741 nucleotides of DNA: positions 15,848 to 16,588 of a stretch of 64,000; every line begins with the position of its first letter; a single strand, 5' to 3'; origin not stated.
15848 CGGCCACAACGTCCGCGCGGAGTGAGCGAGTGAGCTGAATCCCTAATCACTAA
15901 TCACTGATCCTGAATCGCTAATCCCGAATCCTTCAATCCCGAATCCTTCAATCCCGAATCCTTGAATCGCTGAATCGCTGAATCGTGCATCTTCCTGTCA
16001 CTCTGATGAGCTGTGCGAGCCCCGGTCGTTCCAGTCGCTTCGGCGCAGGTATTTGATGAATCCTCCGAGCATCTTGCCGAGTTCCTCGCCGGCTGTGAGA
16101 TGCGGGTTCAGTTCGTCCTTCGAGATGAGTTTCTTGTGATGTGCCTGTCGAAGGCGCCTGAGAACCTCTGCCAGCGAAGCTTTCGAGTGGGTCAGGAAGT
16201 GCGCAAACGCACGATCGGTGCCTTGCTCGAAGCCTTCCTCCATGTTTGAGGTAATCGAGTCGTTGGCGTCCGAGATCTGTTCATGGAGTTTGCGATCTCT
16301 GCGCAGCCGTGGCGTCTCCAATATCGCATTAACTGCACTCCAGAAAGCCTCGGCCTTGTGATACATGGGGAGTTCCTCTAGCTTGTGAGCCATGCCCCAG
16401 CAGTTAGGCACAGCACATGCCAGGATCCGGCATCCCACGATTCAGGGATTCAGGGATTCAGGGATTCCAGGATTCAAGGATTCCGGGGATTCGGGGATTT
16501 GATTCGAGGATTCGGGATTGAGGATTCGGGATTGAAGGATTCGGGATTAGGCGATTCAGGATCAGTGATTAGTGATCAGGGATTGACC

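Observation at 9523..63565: Window-wide family of heptanucleotide-phased tandem arrays occupying intergenic gaps and donating start/stop codons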

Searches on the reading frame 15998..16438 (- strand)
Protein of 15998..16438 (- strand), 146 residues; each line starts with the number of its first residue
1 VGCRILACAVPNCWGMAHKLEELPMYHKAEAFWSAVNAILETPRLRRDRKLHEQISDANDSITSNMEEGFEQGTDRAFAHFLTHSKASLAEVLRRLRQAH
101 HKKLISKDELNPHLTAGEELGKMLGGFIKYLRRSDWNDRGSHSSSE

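Call 16: search_protein_families(library=pfam, proteins=[window:15998-16438:-])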
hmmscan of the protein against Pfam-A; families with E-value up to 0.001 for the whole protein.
window:15998-16438:- (146 aa): 1 family
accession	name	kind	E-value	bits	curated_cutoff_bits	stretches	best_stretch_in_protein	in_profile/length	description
PF05635.17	23S_rRNA_IVP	-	7.6e-17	61.9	33.8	1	21-125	1-105/106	23S rRNA-intervening sequence protein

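Call 20: find_encoding_contigs(protein=window:15998-16438:-, flank=3000, max_places=6)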
Protein window:15998-16438:- (146 aa): no gene with exactly this product is on record in the collection.

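Call 24: find_encoding_contigs(protein=window:15998-16393:-, flank=3000, max_places=6)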
Protein window:15998-16393:- (131 aa): no gene with exactly this product is on record in the collection.

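Call 26: find_homologous_proteins(query=window:15998-16393:-)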
Query window:15998-16393:- (131 aa): 264 proteins with E <= 0.001 among 280 candidates; the best 120 are listed.
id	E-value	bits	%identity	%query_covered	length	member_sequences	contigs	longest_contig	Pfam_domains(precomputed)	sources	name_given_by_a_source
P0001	9.0e-81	286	100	100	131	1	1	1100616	PF05635.18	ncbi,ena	-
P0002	4.3e-66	239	85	100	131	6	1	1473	PF05635.18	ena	-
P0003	7.3e-66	238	84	100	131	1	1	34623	PF05635.18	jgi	jgi:four helix bundle protein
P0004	1.5e-65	237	82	100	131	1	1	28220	PF05635.18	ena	-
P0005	1.6e-64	234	82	100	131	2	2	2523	PF05635.18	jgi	-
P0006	1.7e-64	234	81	100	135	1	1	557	PF05635.18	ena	-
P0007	2.7e-64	233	81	100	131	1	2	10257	PF05635.18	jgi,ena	-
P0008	3.9e-64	232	83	99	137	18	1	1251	PF05635.18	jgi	jgi:four helix bundle protein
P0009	8.1e-64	231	80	100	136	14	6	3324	PF05635.18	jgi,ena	jgi:four helix bundle protein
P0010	8.6e-64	231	81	100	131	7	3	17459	PF05635.18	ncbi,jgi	jgi:four helix bundle protein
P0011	1.5e-63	230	83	97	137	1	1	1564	PF05635.18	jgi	jgi:four helix bundle protein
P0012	4.5e-63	229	79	100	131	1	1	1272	PF05635.18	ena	-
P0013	5.0e-63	229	82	100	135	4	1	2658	PF05635.18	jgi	jgi:four helix bundle protein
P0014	5.4e-63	229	79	100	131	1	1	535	PF05635.18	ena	-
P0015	6.6e-63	228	80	100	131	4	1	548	PF05635.18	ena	-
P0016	9.1e-63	228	81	100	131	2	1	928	PF05635.18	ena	-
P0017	2.3e-62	227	82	98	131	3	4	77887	PF05635.18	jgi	jgi:four helix bundle protein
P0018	2.9e-62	226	79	100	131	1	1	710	PF05635.18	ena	-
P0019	3.1e-62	226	79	100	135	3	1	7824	PF05635.18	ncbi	-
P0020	8.6e-62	225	80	97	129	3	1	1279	PF05635.18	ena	-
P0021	1.1e-61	224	80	100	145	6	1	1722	PF05635.18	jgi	jgi:four helix bundle protein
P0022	1.1e-61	224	79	100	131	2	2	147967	PF05635.18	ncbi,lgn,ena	-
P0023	1.3e-61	224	79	100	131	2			PF05635.18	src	-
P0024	1.4e-61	224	79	100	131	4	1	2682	PF05635.18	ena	-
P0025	1.7e-61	224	80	97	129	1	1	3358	PF05635.18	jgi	jgi:four helix bundle protein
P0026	1.8e-61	224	81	99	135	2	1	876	PF05635.18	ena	-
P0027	1.8e-61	224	78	100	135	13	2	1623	PF05635.18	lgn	-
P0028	3.9e-61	223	77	100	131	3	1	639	PF05635.18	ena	-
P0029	7.7e-61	222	79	100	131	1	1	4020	PF05635.18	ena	-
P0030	2.7e-60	220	80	97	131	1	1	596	PF05635.18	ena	-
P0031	4.6e-60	219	82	93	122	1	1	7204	PF05635.18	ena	-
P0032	8.6e-60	218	78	99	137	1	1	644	PF05635.18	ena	-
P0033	8.6e-60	218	77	99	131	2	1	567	PF05635.18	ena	-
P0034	1.1e-59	218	81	93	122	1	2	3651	PF05635.18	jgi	-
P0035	1.7e-59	217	77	100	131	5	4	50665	PF05635.18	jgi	-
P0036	1.8e-59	217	76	100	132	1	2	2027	PF05635.18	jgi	jgi:four helix bundle protein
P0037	2.0e-59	217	78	100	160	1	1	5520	PF05635.18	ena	-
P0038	3.6e-59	216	77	100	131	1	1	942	PF05635.18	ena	-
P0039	6.6e-59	215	76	99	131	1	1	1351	PF05635.18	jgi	-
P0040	7.5e-59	215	76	100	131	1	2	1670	PF05635.18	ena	-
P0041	7.9e-59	215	79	98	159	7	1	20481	PF05635.18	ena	-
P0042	2.8e-58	213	76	100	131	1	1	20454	PF05635.18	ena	-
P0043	4.5e-58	213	76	99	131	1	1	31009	PF05635.18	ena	-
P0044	1.1e-57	212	78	97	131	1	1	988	PF05635.18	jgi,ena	-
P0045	4.1e-57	210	76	100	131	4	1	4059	PF05635.18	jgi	jgi:four helix bundle protein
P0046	7.1e-57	209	75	100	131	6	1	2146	PF05635.18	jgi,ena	-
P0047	2.6e-55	204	73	100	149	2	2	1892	PF05635.18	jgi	jgi:four helix bundle protein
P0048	6.1e-55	203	74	98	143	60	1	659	PF05635.18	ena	-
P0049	9.9e-55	202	72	99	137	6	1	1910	PF05635.18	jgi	-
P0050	1.3e-54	202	73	97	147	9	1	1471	PF05635.18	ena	-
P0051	1.4e-54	202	73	97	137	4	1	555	PF05635.18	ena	-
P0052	2.7e-54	201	73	100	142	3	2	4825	PF05635.18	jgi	jgi:four helix bundle protein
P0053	4.4e-54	200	72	100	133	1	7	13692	PF05635.18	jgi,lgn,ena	-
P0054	4.7e-54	200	72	100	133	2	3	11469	PF05635.18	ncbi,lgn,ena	-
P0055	7.1e-54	199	75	96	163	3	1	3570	PF05635.18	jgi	-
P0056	7.5e-54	199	72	98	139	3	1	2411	PF05635.18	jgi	jgi:four helix bundle protein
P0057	7.9e-54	199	76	98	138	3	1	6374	PF05635.18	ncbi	-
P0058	8.3e-54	199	70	100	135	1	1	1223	PF05635.18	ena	-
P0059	8.3e-54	199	72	100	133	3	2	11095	PF05635.18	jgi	jgi:four helix bundle protein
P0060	1.1e-53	199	72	97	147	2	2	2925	PF05635.18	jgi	jgi:four helix bundle protein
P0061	1.6e-53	198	71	100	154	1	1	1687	PF05635.18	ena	-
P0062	1.6e-53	198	72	100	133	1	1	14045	PF05635.18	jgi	jgi:four helix bundle protein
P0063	1.9e-53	198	71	99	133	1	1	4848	PF05635.18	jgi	jgi:four helix bundle protein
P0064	2.0e-53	198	72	99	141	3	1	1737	PF05635.18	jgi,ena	-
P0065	2.3e-53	198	73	100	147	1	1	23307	PF05635.18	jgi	jgi:four helix bundle protein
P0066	2.4e-53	197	71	99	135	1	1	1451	PF05635.18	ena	-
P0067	7.0e-53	196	72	98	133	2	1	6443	PF05635.18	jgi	-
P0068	7.3e-53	196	72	98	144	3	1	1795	PF05635.18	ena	-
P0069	7.6e-53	196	72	97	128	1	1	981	PF05635.18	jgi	jgi:four helix bundle protein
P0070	7.7e-53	196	71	98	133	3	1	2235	PF05635.18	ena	-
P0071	7.9e-53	196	72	100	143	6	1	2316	PF05635.18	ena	-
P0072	1.0e-52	195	71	98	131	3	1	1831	PF05635.18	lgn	-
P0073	1.1e-52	195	71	96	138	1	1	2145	PF05635.18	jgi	jgi:four helix bundle protein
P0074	1.2e-52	195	70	99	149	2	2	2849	PF05635.18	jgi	jgi:four helix bundle protein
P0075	1.6e-52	195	71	99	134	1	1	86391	PF05635.18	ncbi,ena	-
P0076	1.7e-52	195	72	97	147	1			PF05635.18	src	-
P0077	2.1e-52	194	73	98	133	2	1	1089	PF05635.18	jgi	jgi:four helix bundle protein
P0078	2.2e-52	194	71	97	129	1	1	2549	PF05635.18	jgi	jgi:four helix bundle protein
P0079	2.2e-52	194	70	100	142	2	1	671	PF05635.18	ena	-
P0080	2.4e-52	194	71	100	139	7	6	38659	PF05635.18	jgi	jgi:four helix bundle protein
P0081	3.6e-52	194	71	97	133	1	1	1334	PF05635.18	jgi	-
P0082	4.2e-52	193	69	100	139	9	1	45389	PF05635.18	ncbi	-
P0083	4.7e-52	193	69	100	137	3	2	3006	PF05635.18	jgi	jgi:four helix bundle protein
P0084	5.6e-52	193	71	98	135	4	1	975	PF05635.18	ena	-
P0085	9.6e-52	192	72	94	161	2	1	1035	PF05635.18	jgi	jgi:four helix bundle protein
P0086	1.1e-51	192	73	98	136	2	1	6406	PF05635.18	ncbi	-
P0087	1.4e-51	192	69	100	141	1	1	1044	PF05635.18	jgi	jgi:four helix bundle protein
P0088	1.4e-51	192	67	99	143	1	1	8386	PF05635.18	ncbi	ncbi:MAG: four helix bundle protein [Acidobacteriota bacterium]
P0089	1.5e-51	192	70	98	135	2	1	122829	PF05635.18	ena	-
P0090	2.3e-51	191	69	99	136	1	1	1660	PF05635.18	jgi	jgi:four helix bundle protein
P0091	2.5e-51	191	72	98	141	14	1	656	PF05635.18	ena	-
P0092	2.5e-51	191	69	97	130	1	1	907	PF05635.18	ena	-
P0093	2.6e-51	191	69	100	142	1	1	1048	PF05635.18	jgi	jgi:four helix bundle protein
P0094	3.6e-51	190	73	97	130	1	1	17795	PF05635.18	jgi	jgi:four helix bundle protein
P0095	3.7e-51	190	68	98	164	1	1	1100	PF05635.18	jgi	jgi:four helix bundle protein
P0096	4.8e-51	190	69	100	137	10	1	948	PF05635.18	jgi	jgi:four helix bundle protein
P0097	5.1e-51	190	72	98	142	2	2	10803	PF05635.18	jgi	jgi:four helix bundle protein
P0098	1.6e-50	188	70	98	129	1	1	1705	PF05635.18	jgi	-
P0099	2.3e-50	188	70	97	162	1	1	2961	PF05635.18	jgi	jgi:four helix bundle protein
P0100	2.7e-50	188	69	98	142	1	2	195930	PF05635.18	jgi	jgi:four helix bundle protein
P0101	2.7e-50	188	70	98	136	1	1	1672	PF05635.18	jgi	jgi:four helix bundle protein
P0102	4.0e-50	187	70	99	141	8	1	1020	PF05635.18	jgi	jgi:four helix bundle protein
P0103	4.5e-50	187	70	98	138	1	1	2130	PF05635.18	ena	-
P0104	5.5e-50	187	68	98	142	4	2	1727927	PF05635.18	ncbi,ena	-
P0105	9.6e-50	186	68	100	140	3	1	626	PF05635.18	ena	-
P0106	1.3e-49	185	69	96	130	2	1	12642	PF05635.18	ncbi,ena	-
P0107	1.8e-49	185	64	100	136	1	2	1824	PF05635.18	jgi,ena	-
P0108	2.1e-49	185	70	97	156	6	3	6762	PF05635.18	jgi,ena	jgi:four helix bundle protein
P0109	2.7e-49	184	64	100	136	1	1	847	PF05635.18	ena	-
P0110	3.7e-49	184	75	91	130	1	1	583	PF05635.18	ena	-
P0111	4.8e-49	184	72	100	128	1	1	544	PF05635.18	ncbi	-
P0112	9.3e-49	183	70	95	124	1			PF05635.18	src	-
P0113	9.6e-49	183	69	97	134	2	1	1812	PF05635.18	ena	-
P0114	1.0e-48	183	63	99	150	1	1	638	PF05635.18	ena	-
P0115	1.1e-48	182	68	100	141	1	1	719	PF05635.18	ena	-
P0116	1.5e-48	182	66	100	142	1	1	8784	PF05635.18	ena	-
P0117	1.8e-48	182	62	99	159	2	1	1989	PF05635.18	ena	-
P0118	1.9e-48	182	65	100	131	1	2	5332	PF05635.18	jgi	jgi:four helix bundle protein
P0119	2.1e-48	182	66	98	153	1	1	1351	PF05635.18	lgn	-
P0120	2.3e-48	181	70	95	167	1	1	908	PF05635.18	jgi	jgi:four helix bundle protein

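Call 28: find_related_loci(query=A1, collection=genome_contigs, flank=3000)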
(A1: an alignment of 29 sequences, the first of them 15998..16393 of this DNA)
Query A1 (131 aa) in genome_contigs; peptide patterns used: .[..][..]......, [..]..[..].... (x = any residue, [..] = any of these).
59 stretches matched a pattern; 17 encode a relative of the query (tblastn E <= 1e-3); 17 distinct loci.
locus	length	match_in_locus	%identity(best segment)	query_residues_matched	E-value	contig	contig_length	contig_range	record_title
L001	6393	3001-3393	80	1-131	1e-71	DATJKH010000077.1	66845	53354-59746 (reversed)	MAG TPA_asm: Vicinamibacterales bacterium isolate SMAG_U15588 k141_1560090, whole genome shotgun sequence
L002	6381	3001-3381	83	1-127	5e-71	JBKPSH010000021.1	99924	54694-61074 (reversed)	MAG: Acidobacteriota bacterium isolate GS_EKS_MAG_00027 GS_EKS_000003556934, whole genome shotgun sequence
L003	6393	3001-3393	81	1-131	6e-71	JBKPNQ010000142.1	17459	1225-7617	MAG: Acidobacteriota bacterium isolate GS_HAYS_MAG_00036 GS_HAYS_000002393369, whole genome shotgun sequence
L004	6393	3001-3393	78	1-131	6e-70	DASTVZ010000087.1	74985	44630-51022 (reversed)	MAG TPA_asm: Vicinamibacterales bacterium isolate SMAG_U2373 k141_1445626, whole genome shotgun sequence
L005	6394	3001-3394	85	1-131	4e-63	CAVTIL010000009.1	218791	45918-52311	MAG: uncultured Acidobacteriota bacterium isolate MFD06229.bin.1.266 genome assembly, contig: contig_38470, whole genome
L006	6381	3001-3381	74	1-127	2e-62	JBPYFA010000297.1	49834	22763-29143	MAG: Vicinamibacterales bacterium isolate Bin.028.fastaField_pasture_P2 k127_4289758, whole genome shotgun sequence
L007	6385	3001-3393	72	1-131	2e-62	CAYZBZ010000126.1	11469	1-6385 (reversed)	MAG TPA_asm: uncultured Vicinamibacterales bacterium isolate SRP136066_co1_92 genome assembly, contig: NODE_7171_length_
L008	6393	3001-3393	69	1-131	2e-61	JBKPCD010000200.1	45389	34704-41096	MAG: Acidobacteriota bacterium isolate GB_EKS_MAG_00061 GB_EKS_000001556060, whole genome shotgun sequence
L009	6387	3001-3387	68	1-129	2e-58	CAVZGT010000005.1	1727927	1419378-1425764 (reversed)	MAG: uncultured Acidobacteriota bacterium isolate MFD05567.bin.2.150 genome assembly, contig: contig_1620, whole genome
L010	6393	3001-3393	64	1-131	4e-57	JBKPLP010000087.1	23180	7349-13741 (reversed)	MAG: Acidobacteriota bacterium isolate GS_HAYS_MAG_00089 GS_HAYS_000003343875, whole genome shotgun sequence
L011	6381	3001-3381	61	1-127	2e-48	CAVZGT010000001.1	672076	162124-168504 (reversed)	MAG: uncultured Acidobacteriota bacterium isolate MFD05567.bin.2.150 genome assembly, contig: contig_1162, whole genome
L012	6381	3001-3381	58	1-127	3e-46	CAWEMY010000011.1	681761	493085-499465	MAG: uncultured Acidobacteriota bacterium isolate MFD02360.bin.1.21 genome assembly, contig: contig_4470, whole genome s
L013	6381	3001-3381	58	1-127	1e-45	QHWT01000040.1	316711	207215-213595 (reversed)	MAG: Acidobacteria bacterium isolate gp6 AA36 14_0927_09_20cm_scaffold_65_curated, whole genome shotgun sequence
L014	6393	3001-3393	52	1-131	2e-41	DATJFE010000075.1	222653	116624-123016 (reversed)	MAG TPA_asm: Vicinamibacterales bacterium isolate SMAG_U15451 k141_7945996, whole genome shotgun sequence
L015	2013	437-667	62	51-127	6e-28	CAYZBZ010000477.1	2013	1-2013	MAG TPA_asm: uncultured Vicinamibacterales bacterium isolate SRP136066_co1_92 genome assembly, contig: NODE_132265_lengt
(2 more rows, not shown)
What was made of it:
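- On Cyanobacterial STRR: The closest loci are Vicinamibacterales / Acidobacteriota MAGs (call 28).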

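Call 42: search_protein_families(library=ncbifam, proteins=[window:15998-16393:-], max_evalue=0.01)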
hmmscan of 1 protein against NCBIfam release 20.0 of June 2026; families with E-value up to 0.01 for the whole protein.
window:15998-16393:- (131 aa): 4 families
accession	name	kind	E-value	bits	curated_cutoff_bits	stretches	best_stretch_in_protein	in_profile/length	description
TIGR02436.1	TIGR02436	subfamily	3.8e-19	68.9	24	1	11-117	2-109/109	four helix bundle protein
NF008912.0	PRK12275.1-6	subfamily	9.1e-12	45.1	124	1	6-118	4-113/117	hypothetical protein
NF008911.0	PRK12275.1-2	subfamily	6e-11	42.9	137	1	36-118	35-117/118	hypothetical protein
NF033474.1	DivGenRetAVD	equivalog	0.008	16.5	80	0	9-114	2-104/104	diversity-generating retroelement protein Avd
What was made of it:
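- Tried and rejected: Rejected because no reverse transcriptase is nearby and the Avd equivalog model is far below its cut-off (call 42).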

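Call 43: search_protein_families(library=padloc, proteins=[window:15998-16393:-], max_evalue=0.01)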
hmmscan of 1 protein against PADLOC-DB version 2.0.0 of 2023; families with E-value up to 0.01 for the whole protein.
window:15998-16393:- (131 aa): 0 families

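Call 44: search_solved_structures(query=A1, max_evalue=0.01, show_alignments=2)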
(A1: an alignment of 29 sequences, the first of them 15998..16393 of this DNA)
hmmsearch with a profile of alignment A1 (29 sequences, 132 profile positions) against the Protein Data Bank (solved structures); distinct sequences matched with E-value up to 0.01: 2.
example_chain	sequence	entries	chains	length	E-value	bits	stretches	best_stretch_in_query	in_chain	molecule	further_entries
2gsc_A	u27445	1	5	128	0.00033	24.1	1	35-84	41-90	Putative uncharacterized protein XCC0516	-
2rld_A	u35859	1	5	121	0.0047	20.3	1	9-115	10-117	Uncharacterized protein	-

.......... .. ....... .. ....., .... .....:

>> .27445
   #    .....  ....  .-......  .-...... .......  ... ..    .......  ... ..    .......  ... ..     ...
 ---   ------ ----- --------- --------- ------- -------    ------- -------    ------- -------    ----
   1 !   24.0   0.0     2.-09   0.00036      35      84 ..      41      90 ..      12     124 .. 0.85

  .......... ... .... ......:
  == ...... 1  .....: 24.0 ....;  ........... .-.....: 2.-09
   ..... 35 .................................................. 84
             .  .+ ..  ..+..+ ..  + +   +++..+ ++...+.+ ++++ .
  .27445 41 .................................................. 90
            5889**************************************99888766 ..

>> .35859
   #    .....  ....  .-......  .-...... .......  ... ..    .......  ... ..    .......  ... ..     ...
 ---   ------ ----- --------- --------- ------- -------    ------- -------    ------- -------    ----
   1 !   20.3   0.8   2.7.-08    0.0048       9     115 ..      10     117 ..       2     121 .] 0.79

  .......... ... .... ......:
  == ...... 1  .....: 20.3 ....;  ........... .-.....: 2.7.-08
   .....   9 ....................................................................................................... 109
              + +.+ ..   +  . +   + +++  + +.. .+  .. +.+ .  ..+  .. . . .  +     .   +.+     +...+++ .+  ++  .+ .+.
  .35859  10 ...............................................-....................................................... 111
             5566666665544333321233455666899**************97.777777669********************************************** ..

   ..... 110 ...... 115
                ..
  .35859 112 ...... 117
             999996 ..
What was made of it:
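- On PF05635 / TIGR02436 four-helix-bundle protein: Only sequence-level relatives with solved structures were found: 2GSC at E 3e-4 and 2RLD at E 5e-3 (call 44).
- Gene family: calls 16, 42 and 44.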

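Call 66: list_cluster_members(proteins=[P0001, P0022, P0199, P0171, P0225, P0104])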
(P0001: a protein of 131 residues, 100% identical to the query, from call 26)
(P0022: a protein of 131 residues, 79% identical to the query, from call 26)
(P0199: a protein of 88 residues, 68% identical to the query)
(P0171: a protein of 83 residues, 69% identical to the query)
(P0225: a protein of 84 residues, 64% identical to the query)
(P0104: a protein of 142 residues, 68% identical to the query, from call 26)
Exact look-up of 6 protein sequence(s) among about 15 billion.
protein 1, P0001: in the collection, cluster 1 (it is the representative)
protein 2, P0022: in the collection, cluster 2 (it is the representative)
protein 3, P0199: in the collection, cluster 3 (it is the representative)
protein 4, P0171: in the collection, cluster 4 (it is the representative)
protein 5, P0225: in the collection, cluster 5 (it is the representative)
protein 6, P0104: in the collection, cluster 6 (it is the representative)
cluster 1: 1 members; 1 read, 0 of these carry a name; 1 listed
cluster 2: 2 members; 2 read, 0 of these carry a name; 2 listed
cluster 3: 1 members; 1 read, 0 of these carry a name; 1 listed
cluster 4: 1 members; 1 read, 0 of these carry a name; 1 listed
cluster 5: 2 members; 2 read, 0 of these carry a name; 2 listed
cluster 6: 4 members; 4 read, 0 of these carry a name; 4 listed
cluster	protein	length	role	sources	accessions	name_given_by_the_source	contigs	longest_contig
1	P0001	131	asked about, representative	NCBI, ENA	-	-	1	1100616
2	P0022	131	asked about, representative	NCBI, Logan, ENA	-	-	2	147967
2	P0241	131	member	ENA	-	-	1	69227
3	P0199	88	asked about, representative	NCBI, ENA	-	-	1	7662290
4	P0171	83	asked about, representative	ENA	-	-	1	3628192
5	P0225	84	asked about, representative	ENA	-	-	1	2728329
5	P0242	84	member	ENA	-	-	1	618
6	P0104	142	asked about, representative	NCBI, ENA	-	-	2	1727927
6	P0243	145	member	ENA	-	-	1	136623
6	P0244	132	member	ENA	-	-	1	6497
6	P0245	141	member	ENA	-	-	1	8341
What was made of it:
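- Tried and rejected: Cluster look-up gave no names (call 66).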

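Call 75: search_dna_similar(query=window:15998-16393:-, collection=plasmids, mode=protein, max_evalue=0.001, max_rows=40, rows=spread)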
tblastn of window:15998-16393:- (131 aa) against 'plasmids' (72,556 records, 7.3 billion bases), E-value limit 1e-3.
Records with a match: 4; places in all: 4; records where one place covers at least 80% of the query: 4.
Best place of each record, by identity: <60% 4.
By first word of the organism name: Riemerella 4.
By predicted mobility (MOB-suite, as given by PLSDB): non-mobilizable 4.
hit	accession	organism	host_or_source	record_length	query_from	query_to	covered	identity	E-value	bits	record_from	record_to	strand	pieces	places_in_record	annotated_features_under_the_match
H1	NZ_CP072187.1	Riemerella anatipestifer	goose,Epidemic materials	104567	5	120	89%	30.2%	8e-10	62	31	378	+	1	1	none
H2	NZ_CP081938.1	Riemerella anatipestifer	goose,Epidemic materials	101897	5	120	89%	30.2%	8e-9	59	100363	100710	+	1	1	four helix bundle protein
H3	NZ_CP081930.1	Riemerella anatipestifer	duck,Epidemic materials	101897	5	120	89%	30.2%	8e-9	59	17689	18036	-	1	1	four helix bundle protein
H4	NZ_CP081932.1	Riemerella anatipestifer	goose,Epidemic materials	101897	5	120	89%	30.2%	8e-9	59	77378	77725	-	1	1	four helix bundle protein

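Call 76: get_annotated_region(hit=H2, flank=600)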
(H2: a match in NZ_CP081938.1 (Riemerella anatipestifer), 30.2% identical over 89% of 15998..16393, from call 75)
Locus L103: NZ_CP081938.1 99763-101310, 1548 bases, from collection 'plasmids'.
description: Riemerella anatipestifer strain 20190609E1-1 plasmid unnamed, complete sequence
organism: Riemerella anatipestifer (NCBI taxid 34085)
taxonomy: Bacteria; Bacteroidota; Flavobacteriia; Flavobacteriales; Weeksellaceae; Riemerella; Riemerella anatipestifer
host: -; source: goose,Epidemic materials; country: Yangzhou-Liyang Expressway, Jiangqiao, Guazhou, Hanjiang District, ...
typing (MOB-suite, as given by PLSDB): non-mobilizable
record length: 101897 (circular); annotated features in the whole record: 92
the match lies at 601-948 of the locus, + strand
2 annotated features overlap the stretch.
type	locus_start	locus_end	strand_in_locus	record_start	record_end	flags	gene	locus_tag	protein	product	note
CDS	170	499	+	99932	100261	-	-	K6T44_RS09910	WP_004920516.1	iron-sulfur cluster assembly accessory protein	-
CDS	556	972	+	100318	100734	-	-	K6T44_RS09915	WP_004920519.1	four helix bundle protein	-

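Call 77: search_dna_similar(query=window:15998-16393:-, collection=phages, mode=protein, max_evalue=0.001, max_rows=20)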
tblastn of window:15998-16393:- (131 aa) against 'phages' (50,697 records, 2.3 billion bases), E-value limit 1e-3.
No match.
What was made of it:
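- Tried and rejected: There is no PADLOC hit (call 43) and no phage match (call 77).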
